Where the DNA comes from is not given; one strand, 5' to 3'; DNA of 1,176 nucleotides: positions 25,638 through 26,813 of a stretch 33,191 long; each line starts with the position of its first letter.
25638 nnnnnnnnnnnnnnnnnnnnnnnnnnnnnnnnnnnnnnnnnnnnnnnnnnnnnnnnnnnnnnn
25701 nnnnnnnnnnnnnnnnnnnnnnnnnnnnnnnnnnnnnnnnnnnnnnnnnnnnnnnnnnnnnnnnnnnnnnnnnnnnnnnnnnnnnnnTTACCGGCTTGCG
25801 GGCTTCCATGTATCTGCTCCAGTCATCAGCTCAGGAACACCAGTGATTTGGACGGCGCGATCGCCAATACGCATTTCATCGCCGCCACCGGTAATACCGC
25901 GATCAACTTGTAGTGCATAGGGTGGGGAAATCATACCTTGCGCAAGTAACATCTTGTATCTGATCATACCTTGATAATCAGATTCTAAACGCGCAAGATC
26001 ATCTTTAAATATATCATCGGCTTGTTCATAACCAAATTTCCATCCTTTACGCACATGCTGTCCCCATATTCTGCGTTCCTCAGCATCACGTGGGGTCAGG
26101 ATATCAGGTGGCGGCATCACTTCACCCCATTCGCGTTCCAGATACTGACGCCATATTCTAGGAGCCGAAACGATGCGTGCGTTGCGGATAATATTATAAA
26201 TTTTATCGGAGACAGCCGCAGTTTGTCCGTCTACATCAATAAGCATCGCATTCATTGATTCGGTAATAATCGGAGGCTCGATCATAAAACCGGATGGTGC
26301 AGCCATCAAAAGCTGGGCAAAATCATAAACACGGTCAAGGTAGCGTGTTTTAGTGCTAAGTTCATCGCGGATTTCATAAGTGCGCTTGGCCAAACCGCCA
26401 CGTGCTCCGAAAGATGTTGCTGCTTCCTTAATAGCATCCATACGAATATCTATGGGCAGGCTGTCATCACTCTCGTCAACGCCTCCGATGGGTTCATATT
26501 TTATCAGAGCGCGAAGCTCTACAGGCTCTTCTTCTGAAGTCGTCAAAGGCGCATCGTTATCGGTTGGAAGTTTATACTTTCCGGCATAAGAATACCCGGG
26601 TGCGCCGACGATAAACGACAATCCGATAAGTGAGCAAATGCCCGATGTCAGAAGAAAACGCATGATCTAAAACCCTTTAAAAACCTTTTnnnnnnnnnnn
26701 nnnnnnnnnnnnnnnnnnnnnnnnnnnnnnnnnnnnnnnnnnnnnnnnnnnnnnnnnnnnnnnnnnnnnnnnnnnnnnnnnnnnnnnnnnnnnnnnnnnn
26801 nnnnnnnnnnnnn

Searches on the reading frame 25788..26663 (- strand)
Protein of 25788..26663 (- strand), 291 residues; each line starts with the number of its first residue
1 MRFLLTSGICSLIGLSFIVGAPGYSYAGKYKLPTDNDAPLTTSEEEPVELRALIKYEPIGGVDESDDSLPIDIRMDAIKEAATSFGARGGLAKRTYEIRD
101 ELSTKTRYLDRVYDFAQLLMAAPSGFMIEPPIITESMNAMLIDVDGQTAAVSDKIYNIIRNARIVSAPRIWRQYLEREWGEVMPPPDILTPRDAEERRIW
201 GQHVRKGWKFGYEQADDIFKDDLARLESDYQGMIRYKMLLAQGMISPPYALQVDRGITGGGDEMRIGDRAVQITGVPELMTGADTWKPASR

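Call 7: search_protein_families(library=pfam, proteins=[window:25788-26663:-], max_evalue=0.01)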
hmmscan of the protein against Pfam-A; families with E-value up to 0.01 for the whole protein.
window:25788-26663:- (291 aa): 1 family
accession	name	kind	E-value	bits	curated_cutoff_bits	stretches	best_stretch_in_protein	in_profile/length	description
PF16932.10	T4SS_TraI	-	4.3e-79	265.1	26.1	1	72-288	1-213/213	Type IV secretory system, conjugal DNA-protein transfer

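Call 32: search_dna_similar(query=window:25788-26663:-, collection=plasmids, mode=protein, max_evalue=0.00001, max_rows=25, rows=spread)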
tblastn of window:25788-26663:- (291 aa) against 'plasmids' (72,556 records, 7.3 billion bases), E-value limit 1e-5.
Records with a match: 3776; places in all: 3799; records where one place covers at least 80% of the query: 2203.
Best place of each record, by identity: <60% 3776.
By first word of the organism name: Escherichia 1375; Klebsiella 897; Salmonella 448; Enterobacter 178; Acinetobacter 154; Serratia 125; Pseudomonas 115; Shigella 110; Citrobacter 75; Vibrio 33; and 77 more.
By predicted mobility (MOB-suite, as given by PLSDB): conjugative 3226; non-mobilizable 306; mobilizable 244.
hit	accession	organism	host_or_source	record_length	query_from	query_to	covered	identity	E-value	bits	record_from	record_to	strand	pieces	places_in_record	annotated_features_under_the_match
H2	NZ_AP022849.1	Bosea sp. ANAM02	Callyspongia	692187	22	283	90%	39.8%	5e-49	181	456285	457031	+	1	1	type IV secretory system conjugative DNA transfer family protein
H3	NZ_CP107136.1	Escherichia coli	Urine,human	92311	5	288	98%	29.7%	6e-28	120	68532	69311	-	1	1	traI: IncI1-type conjugal transfer lipoprotein TraI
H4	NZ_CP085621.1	Escherichia coli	Homo sapiens,urine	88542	5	288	98%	29.7%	8e-28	120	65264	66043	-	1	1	traI: IncI1-type conjugal transfer lipoprotein TraI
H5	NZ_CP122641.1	Escherichia coli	Sus scrofa,feces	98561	5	288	98%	29.7%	8e-28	120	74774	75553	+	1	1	traI: IncI1-type conjugal transfer lipoprotein TraI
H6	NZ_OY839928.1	Escherichia coli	broiler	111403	5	288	98%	29.7%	8e-28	120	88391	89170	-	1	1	traI: IncI1-type conjugal transfer lipoprotein TraI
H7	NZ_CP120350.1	Salmonella enterica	environmental,State of Palestine: West ...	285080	5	288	98%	29.7%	8e-28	120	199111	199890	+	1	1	traI: IncI1-type conjugal transfer lipoprotein TraI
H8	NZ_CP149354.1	Salmonella enterica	Homo sapiens,single cell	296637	5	288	98%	29.7%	8e-27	117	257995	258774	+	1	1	none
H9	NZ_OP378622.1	Escherichia coli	-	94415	5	288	98%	29.4%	2e-27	119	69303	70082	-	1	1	traI: IncI1-type conjugal transfer lipoprotein TraI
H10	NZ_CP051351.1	Salmonella enterica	turkey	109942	5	288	98%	29.4%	2e-27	119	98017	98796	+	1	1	traI: IncI1-type conjugal transfer lipoprotein TraI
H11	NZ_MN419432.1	Escherichia coli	-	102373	5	288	98%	29.3%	1e-27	119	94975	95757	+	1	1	traI: IncI1-type conjugal transfer lipoprotein TraI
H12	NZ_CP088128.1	Klebsiella pneumoniae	chicken,stool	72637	44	288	84%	31.2%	1e-26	116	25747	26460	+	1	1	type IV secretory system conjugative DNA transfer family protein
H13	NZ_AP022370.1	Klebsiella pneumoniae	Homo sapiens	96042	44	288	84%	31.2%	1e-26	116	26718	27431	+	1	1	type IV secretory system conjugative DNA transfer family protein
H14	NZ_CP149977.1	Morganella morganii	Homo sapiens,sputum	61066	64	291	78%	32.6%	9e-30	125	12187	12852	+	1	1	type IV secretory system conjugative DNA transfer family protein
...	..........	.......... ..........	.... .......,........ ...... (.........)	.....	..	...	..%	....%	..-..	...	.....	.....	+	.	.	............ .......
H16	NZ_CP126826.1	Enterobacter hormaechei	Dog,isolated bacterial culture,wound ...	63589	64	291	78%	32.6%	9e-30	125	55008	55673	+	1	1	type IV secretory system conjugative DNA transfer family protein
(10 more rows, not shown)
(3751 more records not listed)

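Call 33: get_annotated_region(hit=H5, flank=20000)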
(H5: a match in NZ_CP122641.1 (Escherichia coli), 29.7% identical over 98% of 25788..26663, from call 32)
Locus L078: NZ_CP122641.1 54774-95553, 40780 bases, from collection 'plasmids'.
description: Escherichia coli strain ETEC4085 plasmid unnamed7, complete sequence
organism: Escherichia coli (NCBI taxid 562)
taxonomy: Bacteria; Pseudomonadota; Gammaproteobacteria; Enterobacterales; Enterobacteriaceae; Escherichia; Escherichia coli
host: -; source: Sus scrofa,feces; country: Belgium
typing (MOB-suite, as given by PLSDB): conjugative; replicon IncI-gamma/K1; relaxase MOBP; mating-pair formation MPF_I
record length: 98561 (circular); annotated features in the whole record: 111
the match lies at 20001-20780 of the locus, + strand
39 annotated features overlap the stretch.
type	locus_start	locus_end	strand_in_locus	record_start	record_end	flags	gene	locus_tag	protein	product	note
CDS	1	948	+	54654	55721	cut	pilL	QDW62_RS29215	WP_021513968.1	type IV pilus biogenesis lipoprotein PilL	-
CDS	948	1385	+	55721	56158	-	pilM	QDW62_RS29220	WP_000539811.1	type IV pilus biogenesis protein PilM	-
CDS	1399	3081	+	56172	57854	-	-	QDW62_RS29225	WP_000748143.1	PilN family type IVB pilus formation outer membrane protein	GO:0009297 - pilus assembly [Evidence IEA]; GO:0009306 - protein secretion [Evidence IEA]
CDS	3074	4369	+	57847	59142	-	pilO2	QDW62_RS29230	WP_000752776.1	type 4b pilus protein PilO2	-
CDS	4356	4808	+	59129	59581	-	pilP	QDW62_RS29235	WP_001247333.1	type IV pilus biogenesis protein PilP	GO:0009297 - pilus assembly [Evidence IEA]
CDS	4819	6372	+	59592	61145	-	-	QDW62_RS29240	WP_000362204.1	ATPase, T2SS/T4P/T4SS family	-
CDS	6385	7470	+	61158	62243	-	-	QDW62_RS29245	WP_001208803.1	type II secretion system F family protein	-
CDS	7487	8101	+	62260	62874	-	-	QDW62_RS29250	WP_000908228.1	type 4 pilus major pilin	-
CDS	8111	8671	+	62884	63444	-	-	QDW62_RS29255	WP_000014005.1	lytic transglycosylase domain-containing protein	-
CDS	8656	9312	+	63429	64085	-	-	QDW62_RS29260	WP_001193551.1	A24 family peptidase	-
CDS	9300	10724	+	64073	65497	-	-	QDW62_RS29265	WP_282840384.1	shufflon system plasmid conjugative transfer pilus tip adhesin PilV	-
CDS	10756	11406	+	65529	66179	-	tnpA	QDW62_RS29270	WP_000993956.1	IS66-like element accessory protein TnpA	GO:0006313 - DNA transposition [Evidence IEA]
CDS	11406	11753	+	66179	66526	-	tnpB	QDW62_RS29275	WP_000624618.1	IS66 family insertion sequence element accessory protein TnpB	-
CDS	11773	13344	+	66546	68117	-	-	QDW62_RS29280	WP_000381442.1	IS66 family transposase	-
CDS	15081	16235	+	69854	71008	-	-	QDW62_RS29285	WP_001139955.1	site-specific integrase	GO:0015074 - DNA integration [Evidence IEA]; GO:0006310 - DNA recombination [Evidence IEA]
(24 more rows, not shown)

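Call 34: get_annotated_region(hit=H2, flank=20000)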
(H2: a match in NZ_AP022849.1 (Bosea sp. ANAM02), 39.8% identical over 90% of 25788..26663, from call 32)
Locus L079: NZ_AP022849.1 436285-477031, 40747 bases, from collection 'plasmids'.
description: Bosea sp. ANAM02 plasmid pANAM02, complete sequence
organism: Bosea sp. ANAM02 (NCBI taxid 2020412)
taxonomy: Bacteria; Pseudomonadota; Alphaproteobacteria; Hyphomicrobiales; Boseaceae; Bosea; Bosea sp. ANAM02
host: -; source: Callyspongia; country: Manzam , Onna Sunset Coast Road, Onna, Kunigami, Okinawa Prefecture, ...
typing (MOB-suite, as given by PLSDB): non-mobilizable
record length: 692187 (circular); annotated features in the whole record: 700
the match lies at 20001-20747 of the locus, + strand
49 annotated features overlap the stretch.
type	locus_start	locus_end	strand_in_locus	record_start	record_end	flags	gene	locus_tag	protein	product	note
CDS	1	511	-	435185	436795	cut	-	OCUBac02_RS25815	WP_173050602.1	Fic family protein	-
CDS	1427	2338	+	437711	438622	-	-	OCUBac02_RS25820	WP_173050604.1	hypothetical protein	-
CDS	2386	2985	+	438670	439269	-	-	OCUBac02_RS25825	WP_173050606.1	hypothetical protein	-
CDS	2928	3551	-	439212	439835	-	-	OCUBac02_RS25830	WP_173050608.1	hypothetical protein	-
CDS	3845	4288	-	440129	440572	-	-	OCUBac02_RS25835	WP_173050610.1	hypothetical protein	-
CDS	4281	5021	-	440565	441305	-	-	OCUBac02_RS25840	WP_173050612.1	hypothetical protein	-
CDS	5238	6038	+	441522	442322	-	-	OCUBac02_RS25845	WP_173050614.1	hypothetical protein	-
CDS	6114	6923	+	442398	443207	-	-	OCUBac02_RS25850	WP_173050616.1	hypothetical protein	-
CDS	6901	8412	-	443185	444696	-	-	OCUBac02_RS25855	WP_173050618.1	hypothetical protein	-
CDS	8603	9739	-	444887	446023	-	-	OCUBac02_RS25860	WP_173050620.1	sigma-70 family RNA polymerase sigma factor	GO:0006352 - DNA-templated transcription initiation [Evidence IEA]; GO:0006355 - regulation of DNA-templated ...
CDS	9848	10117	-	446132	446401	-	-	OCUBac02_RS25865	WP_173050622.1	hypothetical protein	-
CDS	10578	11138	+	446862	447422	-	-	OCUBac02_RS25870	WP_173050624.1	hypothetical protein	-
CDS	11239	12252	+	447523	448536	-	-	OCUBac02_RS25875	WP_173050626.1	hypothetical protein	-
CDS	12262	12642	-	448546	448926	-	-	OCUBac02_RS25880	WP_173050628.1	hypothetical protein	-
CDS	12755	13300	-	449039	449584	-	-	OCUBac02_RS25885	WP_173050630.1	hypothetical protein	-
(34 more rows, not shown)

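Call 35: search_solved_structures(query=L078:36442-37644:+, max_evalue=10, show_alignments=2)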
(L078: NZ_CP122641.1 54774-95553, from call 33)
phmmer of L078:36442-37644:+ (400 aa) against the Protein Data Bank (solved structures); distinct sequences matched with E-value up to 10: 12.
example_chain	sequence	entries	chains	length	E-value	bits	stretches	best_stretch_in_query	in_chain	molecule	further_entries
5thg_A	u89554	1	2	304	0.27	13.7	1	333-364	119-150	I-OnuI_e-hCCR5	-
5t2h_A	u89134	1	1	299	0.27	13.7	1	333-364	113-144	I-OnuI_e-hTCRa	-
7rcc_A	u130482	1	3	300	0.28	13.7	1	333-364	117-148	I-OnuI_e-hPD1-b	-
7rce_A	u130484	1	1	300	0.28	13.7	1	333-364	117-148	I-OnuI_e-hPD1-d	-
5t2o_A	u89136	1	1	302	0.28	13.7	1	333-364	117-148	I-OnuI_e-ag011377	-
7rcd_A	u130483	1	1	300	0.28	13.7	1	333-364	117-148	I-OnuI_e-hPD1-c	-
7rcf_A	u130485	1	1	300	0.34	13.4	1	333-362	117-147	I-OnuI_e-hPD1-e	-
7rcg_A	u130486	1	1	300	0.34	13.4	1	333-362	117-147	I-OnuI_e-hPD1-f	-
5t8d_A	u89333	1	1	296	0.38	13.3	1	333-370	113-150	I-OnuI_e-vHIVInt_v2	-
5v0q_A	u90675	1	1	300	0.39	13.2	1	333-370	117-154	I-OnuI_e-vHIVInt_v1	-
5t2n_A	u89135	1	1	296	1.6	11.2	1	332-361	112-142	I-OnuI_e-ag007820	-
6ae9_A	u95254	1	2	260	2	10.9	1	257-319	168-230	Probable protein phosphatase 2C 1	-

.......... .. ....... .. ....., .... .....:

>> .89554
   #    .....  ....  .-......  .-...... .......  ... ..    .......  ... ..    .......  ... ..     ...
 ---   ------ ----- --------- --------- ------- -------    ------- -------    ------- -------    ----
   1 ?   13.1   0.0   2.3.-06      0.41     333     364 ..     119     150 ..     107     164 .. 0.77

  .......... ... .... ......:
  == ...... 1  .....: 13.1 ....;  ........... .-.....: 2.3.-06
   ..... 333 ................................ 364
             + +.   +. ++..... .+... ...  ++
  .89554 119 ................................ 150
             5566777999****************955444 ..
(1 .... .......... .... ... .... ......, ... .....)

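Call 37: find_homologous_proteins(query=L078:36442-37644:+, max_evalue=0.001)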
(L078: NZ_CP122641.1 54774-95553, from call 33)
Query L078:36442-37644:+ (400 aa): 298 proteins with E <= 0.001 among 8000 candidates; the best 120 are listed.
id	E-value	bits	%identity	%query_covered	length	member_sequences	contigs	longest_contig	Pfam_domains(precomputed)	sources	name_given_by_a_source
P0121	3.6e-250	847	100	100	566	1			PF28212.1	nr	nr:hypothetical protein KADIGFNM_00029 [Salmonella enterica subsp. enterica serovar London]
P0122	1.1e-232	789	94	100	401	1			PF28212.1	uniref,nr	uniref:TraW lipoprotein n=1 Tax=Escherichia coli TaxID=562 RepID=A0A6D1P5V2_ECOLX|nr:IncI1-type conj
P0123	1.6e-228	776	94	100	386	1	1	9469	PF28212.1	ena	-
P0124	2.4e-221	752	91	100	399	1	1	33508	PF28212.1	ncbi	-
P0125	2.5e-212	723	84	100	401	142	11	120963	PF28212.1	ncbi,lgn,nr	ncbi:TPA: conjugal transfer protein TraW [Salmonella enterica]|nr:conjugal transfer protein TraW [Sa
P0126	8.4e-211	718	100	84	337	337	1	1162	PF28212.1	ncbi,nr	ncbi:TPA: IncI1-type conjugal transfer protein TraW, partial [Escherichia coli]|nr:IncI1-type conjug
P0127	1.9e-209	713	85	100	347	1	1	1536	PF28212.1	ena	-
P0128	1.1e-194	664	76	100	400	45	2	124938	PF28212.1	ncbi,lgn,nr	ncbi:conjugal transfer protein TraW [Salmonella enterica]|nr:conjugal transfer protein TraW [Salmone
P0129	5.2e-190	649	78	95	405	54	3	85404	PF28212.1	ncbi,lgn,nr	ncbi:conjugal transfer protein TraW [Salmonella enterica subsp. enterica serovar Ajiobo]|nr:conjugal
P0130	3.8e-186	636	74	100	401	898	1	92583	PF28212.1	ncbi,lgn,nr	ncbi:conjugal transfer protein TraW [Escherichia coli]|nr:conjugal transfer protein TraW [Escherichi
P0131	9.0e-185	632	73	100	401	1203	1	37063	PF28212.1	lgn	-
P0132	4.5e-183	626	75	97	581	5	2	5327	PF28070.1,PF28212.1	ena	-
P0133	1.2e-167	576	69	95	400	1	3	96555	PF28212.1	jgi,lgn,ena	-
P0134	1.2e-166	572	69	100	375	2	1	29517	PF28212.1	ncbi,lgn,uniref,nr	ncbi:conjugal transfer protein [Escherichia coli O91:H14 str. 06-3691]|uniref:conjugal transfer prot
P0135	6.1e-166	570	70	94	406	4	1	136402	PF28212.1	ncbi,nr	ncbi:IncI1 plasmid conjugative transfer protein TraW (plasmid) [Klebsiella sp. PL-2018]|nr:IncI1 pla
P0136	4.9e-165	567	67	99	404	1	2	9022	PF28212.1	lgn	-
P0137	4.9e-165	567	66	100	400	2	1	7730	PF28212.1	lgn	-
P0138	8.2e-165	566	67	99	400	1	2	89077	PF28212.1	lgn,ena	-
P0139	1.2e-164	566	67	98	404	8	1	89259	PF28212.1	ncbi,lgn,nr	ncbi:conjugal transfer protein TraW [Salmonella enterica subsp. enterica]|nr:conjugal transfer prote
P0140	4.8e-164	564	68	98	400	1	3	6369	PF28212.1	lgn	-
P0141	2.7e-163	561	66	100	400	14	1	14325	PF28212.1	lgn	-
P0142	2.8e-163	561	66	98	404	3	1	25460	PF28212.1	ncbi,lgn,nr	ncbi:conjugal transfer protein TraW [Salmonella enterica]|nr:conjugal transfer protein TraW [Salmone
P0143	1.0e-162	559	66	100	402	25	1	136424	PF28212.1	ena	-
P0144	1.2e-162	559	65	98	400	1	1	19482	PF28212.1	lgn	-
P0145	2.2e-162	558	66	96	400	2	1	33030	PF28212.1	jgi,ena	-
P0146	3.5e-162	558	65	100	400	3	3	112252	PF28212.1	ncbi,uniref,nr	ncbi:conjugal transfer protein TraW [Pectobacterium atrosepticum]|uniref:conjugal transfer protein T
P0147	3.6e-161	554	65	99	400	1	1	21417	PF28212.1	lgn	-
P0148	4.2e-161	554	64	100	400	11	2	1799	PF28212.1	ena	-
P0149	2.1e-160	552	64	100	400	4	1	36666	PF28212.1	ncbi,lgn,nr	ncbi:TPA: conjugal transfer protein TraW [Kluyvera ascorbata]|nr:conjugal transfer protein TraW [Klu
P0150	1.2e-159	549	66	95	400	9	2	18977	PF28212.1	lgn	-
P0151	1.3e-159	549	67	95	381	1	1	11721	PF28212.1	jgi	-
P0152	1.5e-159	549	65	100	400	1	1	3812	PF28212.1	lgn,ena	-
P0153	1.6e-159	549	65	100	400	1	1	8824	PF28212.1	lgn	-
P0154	4.1e-159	548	65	100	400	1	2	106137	PF28212.1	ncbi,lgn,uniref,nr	ncbi:conjugal transfer protein [Enterobacter cloacae]|uniref:conjugal transfer protein TraW n=1 Tax=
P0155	4.3e-159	548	65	100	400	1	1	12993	PF28212.1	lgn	-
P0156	7.3e-159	547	65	100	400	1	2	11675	PF28212.1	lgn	-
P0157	1.5e-158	546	66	98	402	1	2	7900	PF28212.1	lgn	-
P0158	1.6e-158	546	64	100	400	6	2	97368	PF28212.1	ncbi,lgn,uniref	ncbi:conjugal transfer protein TraW [Pectobacterium carotovorum]|uniref:conjugal transfer protein Tr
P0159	2.0e-158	545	65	100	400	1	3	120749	PF28212.1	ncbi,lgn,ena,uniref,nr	ncbi:conjugal transfer protein TraW [Enterobacter hormaechei]|uniref:conjugal transfer protein TraW 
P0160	2.2e-158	545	65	100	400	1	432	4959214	PF28212.1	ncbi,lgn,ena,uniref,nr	ncbi:conjugal transfer protein TraW [Enterobacter hormaechei]|uniref:Conjugal transfer protein n=5 T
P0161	2.4e-158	545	65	100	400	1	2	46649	PF28212.1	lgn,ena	-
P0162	2.4e-158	545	65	100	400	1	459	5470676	PF28212.1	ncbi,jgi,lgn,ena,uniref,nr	ncbi:TPA: conjugal transfer protein TraW [Enterobacter cloacae]|jgi:hypothetical protein|uniref:Conj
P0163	2.5e-158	545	65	100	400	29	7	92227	PF28212.1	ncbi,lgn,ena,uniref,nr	ncbi:conjugal transfer protein TraW [Citrobacter cronae]|uniref:conjugal transfer protein TraW n=1 T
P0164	2.5e-158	545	65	100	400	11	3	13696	PF28212.1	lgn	-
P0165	2.6e-158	545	65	100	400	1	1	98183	PF28212.1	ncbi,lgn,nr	ncbi:TPA: conjugal transfer protein TraW [Enterobacter bugandensis]|nr:conjugal transfer protein Tra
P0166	2.6e-158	545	65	100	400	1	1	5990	PF28212.1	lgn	-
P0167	2.7e-158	545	65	100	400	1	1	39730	PF28212.1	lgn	-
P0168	2.8e-158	545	66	95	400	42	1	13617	PF28212.1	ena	-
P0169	2.9e-158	545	65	100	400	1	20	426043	PF28212.1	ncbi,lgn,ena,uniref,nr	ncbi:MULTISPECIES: conjugal transfer protein TraW [Enterobacter cloacae complex]|uniref:conjugal tra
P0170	2.9e-158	545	65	100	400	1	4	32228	PF28212.1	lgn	-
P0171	3.0e-158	545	65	100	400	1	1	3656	PF28212.1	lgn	-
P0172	3.1e-158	545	65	100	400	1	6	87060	PF28212.1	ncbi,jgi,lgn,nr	ncbi:TPA: conjugal transfer protein TraW [Enterobacter hormaechei subsp. xiangfangensis]|jgi:hypothe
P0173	3.2e-158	545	65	100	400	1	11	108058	PF28212.1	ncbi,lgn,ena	ncbi:conjugal transfer protein TraW [Enterobacter hormaechei]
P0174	3.3e-158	545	65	100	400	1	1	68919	PF28212.1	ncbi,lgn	ncbi:conjugal transfer protein TraW [Cronobacter sakazakii]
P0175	3.5e-158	545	65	100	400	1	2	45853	PF28212.1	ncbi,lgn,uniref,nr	ncbi:conjugal transfer protein TraW [Serratia marcescens]|uniref:conjugal transfer protein TraW n=1 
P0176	3.5e-158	544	65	100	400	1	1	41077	PF28212.1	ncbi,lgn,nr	ncbi:TPA: conjugal transfer protein TraW [Enterobacter hormaechei subsp. xiangfangensis]|nr:conjugal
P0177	3.7e-158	544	65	100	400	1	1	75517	PF28212.1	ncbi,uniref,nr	ncbi:conjugal transfer protein TraW [Enterobacter hormaechei]|uniref:conjugal transfer protein TraW 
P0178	4.0e-158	544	66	99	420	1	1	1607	PF28212.1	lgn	-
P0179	4.2e-158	544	65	100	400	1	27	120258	PF28212.1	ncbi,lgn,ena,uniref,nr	ncbi:TPA: conjugal transfer protein TraW [Citrobacter youngae]|uniref:Conjugal transfer protein TraW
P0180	4.5e-158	544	65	100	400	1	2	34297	PF28212.1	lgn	-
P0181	4.6e-158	544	65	100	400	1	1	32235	PF28212.1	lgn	-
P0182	4.6e-158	544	65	100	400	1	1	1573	PF28212.1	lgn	-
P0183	4.8e-158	544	65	100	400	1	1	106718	PF28212.1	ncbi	ncbi:conjugal transfer protein TraW [Enterobacter hormaechei subsp. xiangfangensis]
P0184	5.6e-158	544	65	100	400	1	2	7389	PF28212.1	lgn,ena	-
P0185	5.8e-158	544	65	100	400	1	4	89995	PF28212.1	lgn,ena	-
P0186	5.8e-158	544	65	100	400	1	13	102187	PF28212.1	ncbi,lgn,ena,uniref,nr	ncbi:conjugal transfer protein TraW [Enterobacter hormaechei]|uniref:conjugal transfer protein TraW 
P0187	6.1e-158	544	65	100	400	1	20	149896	PF28212.1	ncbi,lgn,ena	ncbi:conjugal transfer protein TraW [Citrobacter youngae]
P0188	6.3e-158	544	65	100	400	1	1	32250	PF28212.1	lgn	-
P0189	6.8e-158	544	65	100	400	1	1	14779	PF28212.1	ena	-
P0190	6.8e-158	544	65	100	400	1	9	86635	PF28212.1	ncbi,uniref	ncbi:conjugal transfer protein TraW [Enterobacter hormaechei subsp. xiangfangensis]|uniref:conjugal 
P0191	6.8e-158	544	65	100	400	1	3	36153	PF28212.1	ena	-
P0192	7.2e-158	543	65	100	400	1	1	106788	PF28212.1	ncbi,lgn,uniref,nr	ncbi:conjugal transfer protein [Enterobacter hormaechei subsp. hoffmannii]|uniref:conjugal transfer 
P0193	7.3e-158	543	65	100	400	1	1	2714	PF28212.1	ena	-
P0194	8.0e-158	543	65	100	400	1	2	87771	PF28212.1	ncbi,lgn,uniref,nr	ncbi:conjugal transfer protein TraW [Enterobacter cloacae]|uniref:conjugal transfer protein TraW n=1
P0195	8.6e-158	543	65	100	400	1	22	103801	PF28212.1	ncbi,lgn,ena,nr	ncbi:TPA: conjugal transfer protein TraW [Citrobacter freundii]|nr:conjugal transfer protein TraW [C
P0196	8.7e-158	543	65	100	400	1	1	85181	PF28212.1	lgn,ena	-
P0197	9.8e-158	543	65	100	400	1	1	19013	PF28212.1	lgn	-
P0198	1.0e-157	543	65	100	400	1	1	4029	PF28212.1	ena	-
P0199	1.0e-157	543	65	100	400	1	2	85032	PF28212.1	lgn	-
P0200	1.1e-157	543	65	100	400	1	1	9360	PF28212.1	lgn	-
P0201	1.3e-157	543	65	100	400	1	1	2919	PF28212.1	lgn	-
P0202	1.3e-157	543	65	100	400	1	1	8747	PF28212.1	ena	-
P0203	1.4e-157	543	65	100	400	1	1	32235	PF28212.1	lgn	-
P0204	1.5e-157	542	65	95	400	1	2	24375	PF28212.1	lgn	-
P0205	1.5e-157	542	65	100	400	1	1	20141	PF28212.1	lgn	-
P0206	1.7e-157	542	65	100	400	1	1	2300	PF28212.1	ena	-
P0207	1.8e-157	542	66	98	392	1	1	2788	PF28212.1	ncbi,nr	ncbi:TPA: conjugal transfer protein TraW [Enterobacter hormaechei]|nr:conjugal transfer protein TraW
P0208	1.9e-157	542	65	100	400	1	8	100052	PF28212.1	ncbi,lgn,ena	ncbi:conjugal transfer protein TraW [Citrobacter freundii]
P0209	2.0e-157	542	65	100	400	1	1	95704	PF28212.1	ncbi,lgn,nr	ncbi:conjugal transfer protein TraW [Enterobacter hormaechei subsp. xiangfangensis]|nr:conjugal tran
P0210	2.4e-157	542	65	100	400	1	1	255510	PF28212.1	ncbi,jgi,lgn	ncbi:MAG TPA: conjugal transfer protein TraW [Lelliottia sp.]|jgi:hypothetical protein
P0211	2.5e-157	542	65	100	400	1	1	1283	PF28212.1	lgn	-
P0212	2.6e-157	542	65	100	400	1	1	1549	PF28212.1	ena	-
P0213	2.6e-157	542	65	100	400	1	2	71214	PF28212.1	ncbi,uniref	ncbi:conjugal transfer protein TraW [Enterobacter hormaechei]|uniref:conjugal transfer protein TraW 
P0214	2.8e-157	542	65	100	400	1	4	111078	PF28212.1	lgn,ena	-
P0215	3.1e-157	541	65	100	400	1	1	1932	PF28212.1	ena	-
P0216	4.2e-157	541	65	100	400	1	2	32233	PF28212.1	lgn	-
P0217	4.9e-157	541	65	95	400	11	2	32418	PF28212.1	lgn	-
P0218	6.8e-157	540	65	100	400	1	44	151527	PF28212.1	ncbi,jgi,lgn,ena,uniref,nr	ncbi:conjugal transfer protein TraW [Enterobacter hormaechei]|jgi:hypothetical protein|uniref:Conjug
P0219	6.8e-157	540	65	100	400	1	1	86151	PF28212.1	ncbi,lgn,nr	ncbi:conjugal transfer protein TraW [Enterobacter hormaechei]|nr:conjugal transfer protein TraW [Ent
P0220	7.7e-157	540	63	100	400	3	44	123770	PF28212.1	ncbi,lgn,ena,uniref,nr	ncbi:conjugal transfer protein TraW [Lelliottia amnigena]|uniref:conjugal transfer protein TraW n=1 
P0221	1.0e-156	540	64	100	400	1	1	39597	PF28212.1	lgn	-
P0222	1.3e-156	539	65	100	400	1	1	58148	PF28212.1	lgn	-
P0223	1.4e-156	539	65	100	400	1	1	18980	PF28212.1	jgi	-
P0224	1.7e-156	539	64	100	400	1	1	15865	PF28212.1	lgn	-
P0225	2.5e-156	538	66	95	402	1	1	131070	PF28212.1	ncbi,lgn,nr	ncbi:conjugal transfer protein TraW [Enterobacter hormaechei]|nr:conjugal transfer protein TraW [Ent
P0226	5.2e-156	537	63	100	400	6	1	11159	PF28212.1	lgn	-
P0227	5.5e-156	537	65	100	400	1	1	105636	PF28212.1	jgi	jgi:hypothetical protein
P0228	5.5e-156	537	64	100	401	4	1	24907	PF28212.1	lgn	-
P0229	7.6e-156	537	65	100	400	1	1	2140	PF28212.1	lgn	-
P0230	1.0e-155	536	64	100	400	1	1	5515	PF28212.1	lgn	-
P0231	8.0e-155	533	64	100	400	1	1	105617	PF28212.1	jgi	jgi:hypothetical protein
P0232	2.0e-152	526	64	100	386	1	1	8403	PF28212.1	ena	-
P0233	2.7e-152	525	64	100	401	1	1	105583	PF28212.1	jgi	jgi:hypothetical protein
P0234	3.8e-152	525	67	90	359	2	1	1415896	PF28212.1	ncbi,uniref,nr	ncbi:conjugal transfer protein [Pantoea cypripedii]|uniref:Conjugal transfer protein n=2 Tax=Pantoea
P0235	1.0e-150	520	64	100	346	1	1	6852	PF28212.1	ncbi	-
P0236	9.1e-150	517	65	100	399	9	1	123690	PF28212.1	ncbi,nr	ncbi:conjugal transfer protein [Escherichia coli]|nr:conjugal transfer protein [Escherichia coli]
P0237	9.5e-149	513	100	62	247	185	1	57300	PF28212.1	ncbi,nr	ncbi:TPA: IncI1-type conjugal transfer protein TraW, partial [Salmonella enterica subsp. enterica se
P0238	2.4e-145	502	100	58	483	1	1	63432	PF28212.1,PF18974.6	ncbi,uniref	ncbi:conjugal transfer protein TraW [Escherichia coli]|uniref:conjugal transfer protein TraW n=1 Tax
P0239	2.6e-144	499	85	74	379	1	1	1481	PF28212.1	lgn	-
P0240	4.5e-141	488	88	68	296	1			PF28212.1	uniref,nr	uniref:conjugal transfer protein TraW n=1 Tax=Escherichia coli TaxID=562 RepID=UPI001F5F6FD6|nr:conj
